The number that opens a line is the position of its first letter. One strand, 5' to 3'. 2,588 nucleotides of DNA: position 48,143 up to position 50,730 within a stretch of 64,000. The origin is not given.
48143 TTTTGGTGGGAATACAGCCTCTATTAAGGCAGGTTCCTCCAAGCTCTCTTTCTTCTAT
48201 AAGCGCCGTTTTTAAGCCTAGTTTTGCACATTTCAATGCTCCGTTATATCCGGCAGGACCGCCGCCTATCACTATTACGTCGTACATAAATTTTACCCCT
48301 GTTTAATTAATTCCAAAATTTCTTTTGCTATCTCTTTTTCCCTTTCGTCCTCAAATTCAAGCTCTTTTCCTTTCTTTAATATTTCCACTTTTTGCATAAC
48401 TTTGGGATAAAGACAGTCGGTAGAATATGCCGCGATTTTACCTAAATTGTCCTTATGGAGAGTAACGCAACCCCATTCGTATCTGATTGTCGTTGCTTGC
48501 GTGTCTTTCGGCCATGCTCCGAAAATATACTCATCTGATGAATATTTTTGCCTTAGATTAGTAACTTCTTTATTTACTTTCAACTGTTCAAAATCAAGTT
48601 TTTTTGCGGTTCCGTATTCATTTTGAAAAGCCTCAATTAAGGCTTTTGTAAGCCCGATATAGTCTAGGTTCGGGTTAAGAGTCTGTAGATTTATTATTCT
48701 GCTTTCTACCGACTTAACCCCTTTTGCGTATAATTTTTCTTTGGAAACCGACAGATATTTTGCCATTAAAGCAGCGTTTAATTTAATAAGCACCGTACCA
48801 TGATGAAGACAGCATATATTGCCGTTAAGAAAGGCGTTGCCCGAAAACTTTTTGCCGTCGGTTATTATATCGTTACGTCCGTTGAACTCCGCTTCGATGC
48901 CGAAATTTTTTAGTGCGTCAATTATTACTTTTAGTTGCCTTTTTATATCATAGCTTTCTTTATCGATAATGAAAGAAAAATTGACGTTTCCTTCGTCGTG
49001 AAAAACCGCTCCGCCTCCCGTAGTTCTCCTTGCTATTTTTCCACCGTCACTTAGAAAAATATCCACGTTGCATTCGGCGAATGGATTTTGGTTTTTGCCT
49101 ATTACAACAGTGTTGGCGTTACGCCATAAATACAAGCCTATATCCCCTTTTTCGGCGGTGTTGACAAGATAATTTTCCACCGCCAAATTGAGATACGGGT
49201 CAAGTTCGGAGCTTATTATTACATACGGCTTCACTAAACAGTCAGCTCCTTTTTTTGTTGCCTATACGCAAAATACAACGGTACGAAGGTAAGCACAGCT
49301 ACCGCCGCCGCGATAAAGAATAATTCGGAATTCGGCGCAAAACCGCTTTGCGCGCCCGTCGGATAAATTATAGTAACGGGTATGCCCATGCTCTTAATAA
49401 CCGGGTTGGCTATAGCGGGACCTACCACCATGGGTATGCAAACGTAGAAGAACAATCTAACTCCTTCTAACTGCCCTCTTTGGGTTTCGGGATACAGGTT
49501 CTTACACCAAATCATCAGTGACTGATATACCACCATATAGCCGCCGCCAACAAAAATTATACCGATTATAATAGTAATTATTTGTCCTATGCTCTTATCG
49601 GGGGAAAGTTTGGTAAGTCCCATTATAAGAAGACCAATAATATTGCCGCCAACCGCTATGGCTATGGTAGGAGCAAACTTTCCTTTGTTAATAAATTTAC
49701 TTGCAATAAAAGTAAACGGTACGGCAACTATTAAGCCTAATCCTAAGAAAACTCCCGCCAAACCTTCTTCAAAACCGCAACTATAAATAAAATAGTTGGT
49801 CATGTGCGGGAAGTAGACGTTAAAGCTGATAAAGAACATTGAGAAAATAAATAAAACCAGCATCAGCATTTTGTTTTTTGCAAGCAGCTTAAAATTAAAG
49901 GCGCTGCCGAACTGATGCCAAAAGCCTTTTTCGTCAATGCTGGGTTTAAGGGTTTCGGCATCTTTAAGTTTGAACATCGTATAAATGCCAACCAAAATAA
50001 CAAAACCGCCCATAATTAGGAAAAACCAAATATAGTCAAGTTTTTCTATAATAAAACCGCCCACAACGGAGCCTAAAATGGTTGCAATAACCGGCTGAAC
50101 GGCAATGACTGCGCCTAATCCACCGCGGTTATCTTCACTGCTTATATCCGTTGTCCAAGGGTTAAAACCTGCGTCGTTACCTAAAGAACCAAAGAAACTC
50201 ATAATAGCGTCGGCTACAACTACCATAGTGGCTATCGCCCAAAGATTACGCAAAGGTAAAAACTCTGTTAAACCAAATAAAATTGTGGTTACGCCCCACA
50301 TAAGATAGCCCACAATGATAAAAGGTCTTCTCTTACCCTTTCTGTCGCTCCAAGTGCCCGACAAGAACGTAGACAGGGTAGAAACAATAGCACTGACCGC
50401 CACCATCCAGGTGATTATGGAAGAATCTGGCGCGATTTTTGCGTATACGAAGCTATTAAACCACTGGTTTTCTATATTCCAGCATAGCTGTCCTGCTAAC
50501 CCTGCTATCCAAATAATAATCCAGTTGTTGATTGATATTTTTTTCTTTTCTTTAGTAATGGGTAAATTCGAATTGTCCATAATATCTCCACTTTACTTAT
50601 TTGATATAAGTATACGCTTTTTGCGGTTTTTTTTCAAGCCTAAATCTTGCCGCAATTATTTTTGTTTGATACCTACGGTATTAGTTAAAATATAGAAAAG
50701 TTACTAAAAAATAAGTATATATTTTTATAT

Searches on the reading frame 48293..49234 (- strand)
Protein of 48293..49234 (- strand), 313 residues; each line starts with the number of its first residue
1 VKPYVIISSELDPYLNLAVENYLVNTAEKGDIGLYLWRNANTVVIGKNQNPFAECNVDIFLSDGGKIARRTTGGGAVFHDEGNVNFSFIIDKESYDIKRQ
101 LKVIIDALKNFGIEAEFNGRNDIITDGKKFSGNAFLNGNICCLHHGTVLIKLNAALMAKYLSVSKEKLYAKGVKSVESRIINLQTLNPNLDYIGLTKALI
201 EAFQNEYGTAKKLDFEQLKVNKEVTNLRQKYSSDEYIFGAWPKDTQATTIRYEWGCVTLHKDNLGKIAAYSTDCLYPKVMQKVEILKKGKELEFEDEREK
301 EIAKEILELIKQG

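Call 7: search_protein_families(library=pfam, proteins=[window:48293-49234:-])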
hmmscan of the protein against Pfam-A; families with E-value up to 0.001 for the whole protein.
window:48293-49234:- (313 aa): 2 families
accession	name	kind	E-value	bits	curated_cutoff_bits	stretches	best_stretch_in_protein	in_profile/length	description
PF21948.1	LplA-B_cat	-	4.3e-56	190.5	27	1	12-204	1-200/200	Lipoyl protein ligase A/B catalytic domain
PF03099.24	BPL_LplA_LipB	-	1.3e-06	28.8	21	1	56-153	17-133/133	Biotin/lipoate A/B protein ligase family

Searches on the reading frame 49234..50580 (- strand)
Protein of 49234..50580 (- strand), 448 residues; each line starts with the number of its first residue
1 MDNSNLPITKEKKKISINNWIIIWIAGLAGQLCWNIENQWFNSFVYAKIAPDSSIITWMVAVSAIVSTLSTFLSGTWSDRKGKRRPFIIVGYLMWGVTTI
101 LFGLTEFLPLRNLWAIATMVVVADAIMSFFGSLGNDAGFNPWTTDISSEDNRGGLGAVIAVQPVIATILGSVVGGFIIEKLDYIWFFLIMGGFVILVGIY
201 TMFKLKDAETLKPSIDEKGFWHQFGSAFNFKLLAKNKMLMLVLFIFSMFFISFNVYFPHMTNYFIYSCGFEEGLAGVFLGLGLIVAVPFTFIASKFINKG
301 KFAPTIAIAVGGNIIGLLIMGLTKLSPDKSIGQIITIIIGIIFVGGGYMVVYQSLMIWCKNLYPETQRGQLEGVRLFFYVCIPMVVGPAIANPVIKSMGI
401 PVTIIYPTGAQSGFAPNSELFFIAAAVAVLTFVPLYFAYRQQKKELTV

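Call 7: search_protein_families(library=pfam, proteins=[window:49234-50580:-])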
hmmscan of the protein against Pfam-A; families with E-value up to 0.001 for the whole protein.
window:49234-50580:- (448 aa): 2 families
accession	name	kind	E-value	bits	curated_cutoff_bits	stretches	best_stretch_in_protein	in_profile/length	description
PF07690.21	MFS_1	-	8.9e-32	110.8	33.4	1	46-388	24-347/347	Major Facilitator Superfamily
PF00083.30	Sugar_tr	-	9.4e-05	21.9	22.3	1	46-206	281-438/452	Sugar (and other) transporter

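Call 57: search_protein_families(library=ncbifam, proteins=[window:49234-50580:-], max_evalue=0.00001)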
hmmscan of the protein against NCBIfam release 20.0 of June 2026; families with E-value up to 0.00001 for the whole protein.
window:49234-50580:- (448 aa): 2 families
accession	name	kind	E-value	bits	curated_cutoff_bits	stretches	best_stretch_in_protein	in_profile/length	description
TIGR00880.1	2_A_01_02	superfamily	7.2e-10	39.1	131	1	57-207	1-140/141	multidrug resistance protein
TIGR00710.1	efflux_Bcr_CflA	subfamily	1.3e-08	34.7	200.9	1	62-390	48-355/385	Bcr/CflA family efflux MFS transporter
